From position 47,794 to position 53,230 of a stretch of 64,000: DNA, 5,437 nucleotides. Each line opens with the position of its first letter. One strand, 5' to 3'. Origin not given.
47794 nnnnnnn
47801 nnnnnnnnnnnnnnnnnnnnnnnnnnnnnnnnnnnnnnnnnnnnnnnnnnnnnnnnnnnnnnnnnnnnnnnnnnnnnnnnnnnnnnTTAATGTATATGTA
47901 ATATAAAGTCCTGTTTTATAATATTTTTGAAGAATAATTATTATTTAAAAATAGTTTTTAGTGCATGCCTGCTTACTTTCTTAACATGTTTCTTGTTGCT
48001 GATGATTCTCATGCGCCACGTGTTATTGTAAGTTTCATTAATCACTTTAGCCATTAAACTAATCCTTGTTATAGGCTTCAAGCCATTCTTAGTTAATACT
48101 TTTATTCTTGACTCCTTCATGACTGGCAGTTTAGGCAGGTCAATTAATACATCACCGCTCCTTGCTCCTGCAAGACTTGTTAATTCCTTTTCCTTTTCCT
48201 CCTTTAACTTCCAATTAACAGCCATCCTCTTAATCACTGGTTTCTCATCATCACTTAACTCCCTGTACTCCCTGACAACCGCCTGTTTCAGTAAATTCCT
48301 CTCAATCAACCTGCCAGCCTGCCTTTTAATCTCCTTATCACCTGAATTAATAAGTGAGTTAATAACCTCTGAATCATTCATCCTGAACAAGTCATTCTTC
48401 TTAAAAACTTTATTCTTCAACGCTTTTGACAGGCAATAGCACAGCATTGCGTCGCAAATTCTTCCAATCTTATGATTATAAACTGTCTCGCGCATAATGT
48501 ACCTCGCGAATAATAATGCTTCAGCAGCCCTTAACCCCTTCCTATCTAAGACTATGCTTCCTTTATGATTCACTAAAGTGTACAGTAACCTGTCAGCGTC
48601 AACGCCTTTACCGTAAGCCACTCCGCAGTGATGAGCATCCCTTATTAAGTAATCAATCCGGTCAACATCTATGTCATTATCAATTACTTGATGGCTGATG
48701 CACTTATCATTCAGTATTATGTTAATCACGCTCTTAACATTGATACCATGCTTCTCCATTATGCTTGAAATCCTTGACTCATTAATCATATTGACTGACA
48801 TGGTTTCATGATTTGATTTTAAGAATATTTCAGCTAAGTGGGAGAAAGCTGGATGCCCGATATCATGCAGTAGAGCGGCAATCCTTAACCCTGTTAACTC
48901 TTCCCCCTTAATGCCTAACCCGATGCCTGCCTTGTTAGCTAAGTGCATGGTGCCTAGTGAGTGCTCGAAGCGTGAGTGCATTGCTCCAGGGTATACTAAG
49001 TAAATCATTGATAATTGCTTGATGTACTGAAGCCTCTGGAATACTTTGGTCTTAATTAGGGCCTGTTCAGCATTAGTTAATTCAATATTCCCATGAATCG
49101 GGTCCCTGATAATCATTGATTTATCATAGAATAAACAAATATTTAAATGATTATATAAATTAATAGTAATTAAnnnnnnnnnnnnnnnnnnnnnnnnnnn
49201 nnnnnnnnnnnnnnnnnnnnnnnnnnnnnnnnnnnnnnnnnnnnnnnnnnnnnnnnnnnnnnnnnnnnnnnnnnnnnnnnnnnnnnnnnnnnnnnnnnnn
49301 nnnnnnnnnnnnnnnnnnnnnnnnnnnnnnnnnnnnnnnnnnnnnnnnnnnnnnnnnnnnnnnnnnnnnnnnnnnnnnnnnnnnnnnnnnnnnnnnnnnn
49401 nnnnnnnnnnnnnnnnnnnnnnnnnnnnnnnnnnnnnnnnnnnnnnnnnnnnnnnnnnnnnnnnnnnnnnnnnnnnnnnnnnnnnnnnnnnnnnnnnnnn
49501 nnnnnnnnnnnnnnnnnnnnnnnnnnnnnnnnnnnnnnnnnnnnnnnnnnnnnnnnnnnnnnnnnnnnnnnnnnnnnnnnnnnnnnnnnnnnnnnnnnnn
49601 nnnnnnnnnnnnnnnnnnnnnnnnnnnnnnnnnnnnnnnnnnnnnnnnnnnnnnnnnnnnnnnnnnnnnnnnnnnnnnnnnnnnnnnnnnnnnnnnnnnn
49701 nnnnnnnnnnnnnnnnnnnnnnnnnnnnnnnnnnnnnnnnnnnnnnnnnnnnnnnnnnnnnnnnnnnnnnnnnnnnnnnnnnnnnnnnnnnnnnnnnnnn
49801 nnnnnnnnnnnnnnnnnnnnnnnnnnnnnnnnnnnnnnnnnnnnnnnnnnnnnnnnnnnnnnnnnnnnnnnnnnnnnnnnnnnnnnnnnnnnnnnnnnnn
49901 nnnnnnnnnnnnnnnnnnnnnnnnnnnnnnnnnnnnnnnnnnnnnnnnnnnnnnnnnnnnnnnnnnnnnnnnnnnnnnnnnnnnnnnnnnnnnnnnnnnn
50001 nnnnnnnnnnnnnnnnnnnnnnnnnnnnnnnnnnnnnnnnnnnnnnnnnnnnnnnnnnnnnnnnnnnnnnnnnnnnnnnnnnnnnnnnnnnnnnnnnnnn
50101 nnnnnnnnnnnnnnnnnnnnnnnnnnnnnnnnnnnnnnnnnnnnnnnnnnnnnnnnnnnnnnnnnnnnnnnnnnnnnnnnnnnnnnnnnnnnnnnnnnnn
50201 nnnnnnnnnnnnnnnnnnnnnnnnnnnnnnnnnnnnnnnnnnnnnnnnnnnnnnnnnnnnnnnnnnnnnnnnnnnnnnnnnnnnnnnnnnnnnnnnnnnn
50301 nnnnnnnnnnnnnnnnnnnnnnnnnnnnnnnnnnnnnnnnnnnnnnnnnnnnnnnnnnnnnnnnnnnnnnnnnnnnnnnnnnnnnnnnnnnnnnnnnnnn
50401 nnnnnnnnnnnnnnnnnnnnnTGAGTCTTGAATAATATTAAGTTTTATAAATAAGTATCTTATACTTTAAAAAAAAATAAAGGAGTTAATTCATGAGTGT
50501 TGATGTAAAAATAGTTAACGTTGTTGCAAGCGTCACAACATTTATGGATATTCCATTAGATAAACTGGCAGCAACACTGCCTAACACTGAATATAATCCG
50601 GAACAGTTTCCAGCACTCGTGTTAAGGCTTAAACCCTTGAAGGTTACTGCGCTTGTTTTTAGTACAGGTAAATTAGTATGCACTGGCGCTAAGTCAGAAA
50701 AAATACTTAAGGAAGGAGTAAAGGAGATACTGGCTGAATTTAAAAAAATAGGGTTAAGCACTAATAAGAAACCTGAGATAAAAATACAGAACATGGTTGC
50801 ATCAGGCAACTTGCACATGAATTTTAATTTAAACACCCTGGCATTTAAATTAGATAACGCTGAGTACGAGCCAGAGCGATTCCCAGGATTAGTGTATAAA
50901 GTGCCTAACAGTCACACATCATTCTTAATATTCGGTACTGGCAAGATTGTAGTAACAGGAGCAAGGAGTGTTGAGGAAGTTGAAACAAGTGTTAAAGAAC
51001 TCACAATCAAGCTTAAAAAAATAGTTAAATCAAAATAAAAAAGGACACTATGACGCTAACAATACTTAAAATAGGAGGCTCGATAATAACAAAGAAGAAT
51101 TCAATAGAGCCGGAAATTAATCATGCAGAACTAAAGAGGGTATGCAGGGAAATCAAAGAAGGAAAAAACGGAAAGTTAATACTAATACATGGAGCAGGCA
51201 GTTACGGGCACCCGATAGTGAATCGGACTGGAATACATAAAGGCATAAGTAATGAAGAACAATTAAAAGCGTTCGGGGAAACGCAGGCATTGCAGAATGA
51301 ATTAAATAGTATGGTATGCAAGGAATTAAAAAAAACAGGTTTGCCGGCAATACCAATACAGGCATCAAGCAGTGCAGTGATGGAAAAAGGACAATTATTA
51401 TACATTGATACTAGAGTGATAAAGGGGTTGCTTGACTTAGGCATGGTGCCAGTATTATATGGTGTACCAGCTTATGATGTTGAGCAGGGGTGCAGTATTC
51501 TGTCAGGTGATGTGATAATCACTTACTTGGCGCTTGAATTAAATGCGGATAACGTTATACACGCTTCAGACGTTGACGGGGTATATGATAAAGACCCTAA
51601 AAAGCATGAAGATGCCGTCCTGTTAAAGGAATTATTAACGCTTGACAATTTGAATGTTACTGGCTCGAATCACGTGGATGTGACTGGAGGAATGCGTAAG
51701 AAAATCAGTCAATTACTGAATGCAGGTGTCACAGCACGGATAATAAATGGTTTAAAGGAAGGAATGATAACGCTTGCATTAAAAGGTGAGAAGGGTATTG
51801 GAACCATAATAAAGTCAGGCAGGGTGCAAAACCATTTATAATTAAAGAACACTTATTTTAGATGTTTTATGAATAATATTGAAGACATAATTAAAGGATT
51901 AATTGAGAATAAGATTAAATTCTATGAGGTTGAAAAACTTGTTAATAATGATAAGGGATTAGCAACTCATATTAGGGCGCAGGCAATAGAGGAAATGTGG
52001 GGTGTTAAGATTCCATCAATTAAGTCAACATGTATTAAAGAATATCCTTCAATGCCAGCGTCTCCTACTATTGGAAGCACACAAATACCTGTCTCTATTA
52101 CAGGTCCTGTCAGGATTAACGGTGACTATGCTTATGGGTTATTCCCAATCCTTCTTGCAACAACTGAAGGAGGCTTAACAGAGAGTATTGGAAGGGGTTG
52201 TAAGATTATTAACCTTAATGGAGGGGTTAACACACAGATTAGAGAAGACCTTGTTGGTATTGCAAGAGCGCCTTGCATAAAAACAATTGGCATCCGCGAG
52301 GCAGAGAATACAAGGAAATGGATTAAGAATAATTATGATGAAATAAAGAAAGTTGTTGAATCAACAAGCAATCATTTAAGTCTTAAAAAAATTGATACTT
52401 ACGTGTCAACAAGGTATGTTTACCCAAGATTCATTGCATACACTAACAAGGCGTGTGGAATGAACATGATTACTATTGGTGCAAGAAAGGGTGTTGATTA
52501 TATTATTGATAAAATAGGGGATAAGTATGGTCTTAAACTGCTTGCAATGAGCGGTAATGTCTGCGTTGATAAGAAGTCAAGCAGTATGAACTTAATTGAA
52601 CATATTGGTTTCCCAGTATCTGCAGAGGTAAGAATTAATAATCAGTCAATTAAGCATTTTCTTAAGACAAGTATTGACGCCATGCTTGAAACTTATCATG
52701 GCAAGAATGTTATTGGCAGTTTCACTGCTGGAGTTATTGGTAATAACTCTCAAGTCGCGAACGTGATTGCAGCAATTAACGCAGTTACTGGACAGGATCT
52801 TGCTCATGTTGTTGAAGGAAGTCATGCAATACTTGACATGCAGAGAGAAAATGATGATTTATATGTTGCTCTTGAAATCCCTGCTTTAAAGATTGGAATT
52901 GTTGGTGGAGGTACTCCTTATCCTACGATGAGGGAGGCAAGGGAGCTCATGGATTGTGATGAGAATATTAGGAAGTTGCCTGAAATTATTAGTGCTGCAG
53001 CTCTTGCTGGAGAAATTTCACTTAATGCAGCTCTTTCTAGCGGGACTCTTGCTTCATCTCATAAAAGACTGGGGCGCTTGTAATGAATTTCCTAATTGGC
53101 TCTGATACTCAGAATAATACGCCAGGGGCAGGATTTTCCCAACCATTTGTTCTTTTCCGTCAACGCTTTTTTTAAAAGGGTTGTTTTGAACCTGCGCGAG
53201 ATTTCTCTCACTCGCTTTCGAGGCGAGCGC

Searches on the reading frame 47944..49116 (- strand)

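Call 99: search_protein_families(library=pfam, proteins=[window:47944-49116:-], max_evalue=0.00001)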
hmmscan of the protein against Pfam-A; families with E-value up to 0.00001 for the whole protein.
window:47944-49116:- (391 aa): 2 families
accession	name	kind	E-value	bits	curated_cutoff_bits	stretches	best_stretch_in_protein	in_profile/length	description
PF19276.4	HD_assoc_2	-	1.6e-44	152.4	23.1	1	172-387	1-209/222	HD associated region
PF01966.28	HD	-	3.7e-12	47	22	1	49-159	1-115/116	HD domain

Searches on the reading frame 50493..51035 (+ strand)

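Call 99: search_protein_families(library=pfam, proteins=[window:50493-51035:+], max_evalue=0.00001)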
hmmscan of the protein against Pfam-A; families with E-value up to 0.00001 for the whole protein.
window:50493-51035:+ (181 aa): 1 family
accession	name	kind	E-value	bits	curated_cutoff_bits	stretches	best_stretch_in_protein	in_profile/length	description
PF00352.27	TBP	-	4.6e-57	190.3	22.9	2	95-176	1-84/85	Transcription factor TFIID (or TATA-binding protein, TBP)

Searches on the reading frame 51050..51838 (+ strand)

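Call 99: search_protein_families(library=pfam, proteins=[window:51050-51838:+], max_evalue=0.00001)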
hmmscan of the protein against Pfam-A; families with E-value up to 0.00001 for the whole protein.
window:51050-51838:+ (263 aa): 1 family
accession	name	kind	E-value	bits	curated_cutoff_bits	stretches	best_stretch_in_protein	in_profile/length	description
PF00696.33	AA_kinase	-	1.1e-42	146.8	24.9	1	3-225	2-222/234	Amino acid kinase family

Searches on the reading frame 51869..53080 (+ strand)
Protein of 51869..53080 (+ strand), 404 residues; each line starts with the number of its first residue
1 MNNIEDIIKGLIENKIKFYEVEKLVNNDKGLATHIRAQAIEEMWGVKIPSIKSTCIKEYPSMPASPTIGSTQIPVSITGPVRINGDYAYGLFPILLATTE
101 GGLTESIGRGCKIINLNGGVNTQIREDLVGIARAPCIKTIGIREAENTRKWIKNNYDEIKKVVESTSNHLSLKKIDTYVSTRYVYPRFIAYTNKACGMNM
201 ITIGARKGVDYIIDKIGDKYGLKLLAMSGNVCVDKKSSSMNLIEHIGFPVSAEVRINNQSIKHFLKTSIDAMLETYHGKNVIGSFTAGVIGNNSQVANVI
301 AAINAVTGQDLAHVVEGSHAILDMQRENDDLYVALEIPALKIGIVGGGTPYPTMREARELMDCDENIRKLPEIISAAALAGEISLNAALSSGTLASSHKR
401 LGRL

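Call 91: find_homologous_proteins(query=window:51869-53080:+, max_evalue=1e-60)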
Query window:51869-53080:+ (404 aa): 277 proteins with E <= 1e-60 among 8000 candidates; the best 120 are listed.
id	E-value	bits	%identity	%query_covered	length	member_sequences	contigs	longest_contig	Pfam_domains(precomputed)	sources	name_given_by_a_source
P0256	5.4e-264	893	100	100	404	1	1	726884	PF00368.24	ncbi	-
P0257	2.8e-83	298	39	99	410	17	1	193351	PF00368.24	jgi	-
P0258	5.5e-83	297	44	99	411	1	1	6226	PF00368.24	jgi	-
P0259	3.0e-82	295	39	99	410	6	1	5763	PF00368.24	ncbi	-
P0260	7.7e-82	294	42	99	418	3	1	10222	PF00368.24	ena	-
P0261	3.3e-80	288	39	99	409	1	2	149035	PF00368.24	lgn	-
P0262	4.3e-80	288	42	100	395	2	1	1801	PF00368.24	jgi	jgi:hydroxymethylglutaryl-CoA reductase (NADPH)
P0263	1.4e-79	286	42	97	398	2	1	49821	PF00368.24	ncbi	ncbi:MAG: hydroxymethylglutaryl-CoA reductase (NADPH) [Candidatus Hydrothermarchaeota archaeon]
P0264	1.5e-79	286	41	96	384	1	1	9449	PF00368.24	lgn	-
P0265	2.5e-79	285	42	96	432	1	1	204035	PF00368.24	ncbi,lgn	ncbi:MAG: hydroxymethylglutaryl-CoA reductase [Candidatus Woesearchaeota archaeon]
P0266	4.2e-79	285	41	99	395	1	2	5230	PF00368.24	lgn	-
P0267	6.3e-79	284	41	92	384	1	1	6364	PF00368.24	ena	-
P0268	1.3e-78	283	41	99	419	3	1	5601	PF00368.24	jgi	-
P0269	1.4e-78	283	41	95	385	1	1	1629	PF00368.24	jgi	-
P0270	2.4e-78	282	41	99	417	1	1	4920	PF00368.24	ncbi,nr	ncbi:MAG: hydroxymethylglutaryl-CoA reductase [Nanoarchaeota archaeon]|nr:hydroxymethylglutaryl-CoA 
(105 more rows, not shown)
